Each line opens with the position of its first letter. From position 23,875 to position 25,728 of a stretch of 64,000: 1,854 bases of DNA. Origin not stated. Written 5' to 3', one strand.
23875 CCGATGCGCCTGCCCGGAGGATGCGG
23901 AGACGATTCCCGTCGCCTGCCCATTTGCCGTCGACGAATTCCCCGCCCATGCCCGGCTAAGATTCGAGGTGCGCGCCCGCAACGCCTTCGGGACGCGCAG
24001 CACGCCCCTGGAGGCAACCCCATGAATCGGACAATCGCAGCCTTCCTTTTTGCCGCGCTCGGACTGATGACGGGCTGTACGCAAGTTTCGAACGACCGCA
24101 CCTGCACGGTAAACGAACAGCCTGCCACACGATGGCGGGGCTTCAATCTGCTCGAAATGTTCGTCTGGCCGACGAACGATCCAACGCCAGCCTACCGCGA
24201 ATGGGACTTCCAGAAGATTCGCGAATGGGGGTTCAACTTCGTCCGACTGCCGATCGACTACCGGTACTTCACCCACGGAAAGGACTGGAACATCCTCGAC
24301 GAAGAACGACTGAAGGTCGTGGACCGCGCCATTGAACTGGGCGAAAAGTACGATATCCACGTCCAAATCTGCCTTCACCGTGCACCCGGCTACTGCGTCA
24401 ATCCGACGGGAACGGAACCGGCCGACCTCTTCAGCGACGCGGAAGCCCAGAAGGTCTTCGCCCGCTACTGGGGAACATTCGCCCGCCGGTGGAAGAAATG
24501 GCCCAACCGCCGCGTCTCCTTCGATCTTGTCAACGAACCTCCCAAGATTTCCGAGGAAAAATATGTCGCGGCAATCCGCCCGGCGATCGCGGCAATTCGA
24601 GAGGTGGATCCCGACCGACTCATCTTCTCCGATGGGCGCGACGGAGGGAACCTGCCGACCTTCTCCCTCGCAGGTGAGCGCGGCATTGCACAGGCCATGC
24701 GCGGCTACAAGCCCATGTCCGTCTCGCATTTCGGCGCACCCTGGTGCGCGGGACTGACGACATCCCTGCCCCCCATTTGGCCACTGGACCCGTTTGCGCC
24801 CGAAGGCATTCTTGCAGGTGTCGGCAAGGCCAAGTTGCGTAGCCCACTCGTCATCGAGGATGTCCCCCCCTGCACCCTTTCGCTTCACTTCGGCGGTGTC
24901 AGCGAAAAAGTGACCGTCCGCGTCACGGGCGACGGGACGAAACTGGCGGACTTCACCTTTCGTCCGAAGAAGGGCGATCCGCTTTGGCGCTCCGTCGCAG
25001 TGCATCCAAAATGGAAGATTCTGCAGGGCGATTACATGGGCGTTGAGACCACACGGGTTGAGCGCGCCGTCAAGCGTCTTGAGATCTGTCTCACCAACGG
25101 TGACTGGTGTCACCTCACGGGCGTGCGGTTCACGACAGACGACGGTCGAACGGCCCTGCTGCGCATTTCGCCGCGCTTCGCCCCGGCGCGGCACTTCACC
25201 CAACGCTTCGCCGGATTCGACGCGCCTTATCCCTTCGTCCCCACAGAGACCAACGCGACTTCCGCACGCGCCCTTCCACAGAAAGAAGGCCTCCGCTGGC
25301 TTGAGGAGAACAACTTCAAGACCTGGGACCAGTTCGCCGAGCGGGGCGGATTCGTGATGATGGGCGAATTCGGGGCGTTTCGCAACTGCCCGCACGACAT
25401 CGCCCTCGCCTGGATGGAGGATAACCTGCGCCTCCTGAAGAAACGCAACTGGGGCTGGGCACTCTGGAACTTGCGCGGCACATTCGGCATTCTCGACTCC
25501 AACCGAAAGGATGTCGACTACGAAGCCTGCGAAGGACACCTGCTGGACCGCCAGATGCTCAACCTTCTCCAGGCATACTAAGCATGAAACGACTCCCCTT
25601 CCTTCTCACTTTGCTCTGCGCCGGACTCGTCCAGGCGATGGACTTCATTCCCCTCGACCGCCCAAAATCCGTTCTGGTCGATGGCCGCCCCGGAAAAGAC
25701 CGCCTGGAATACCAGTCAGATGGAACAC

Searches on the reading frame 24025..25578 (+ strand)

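Call 104: search_protein_families(library=pfam, proteins=[window:24025-25578:+], max_evalue=0.001)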
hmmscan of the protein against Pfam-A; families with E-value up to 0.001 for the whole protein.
window:24025-25578:+ (518 aa): 1 family
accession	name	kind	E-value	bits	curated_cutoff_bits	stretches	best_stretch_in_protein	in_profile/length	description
PF00150.24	Cellulase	-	2.3e-23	83.5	23.5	1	36-206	9-169/272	Cellulase (glycosyl hydrolase family 5)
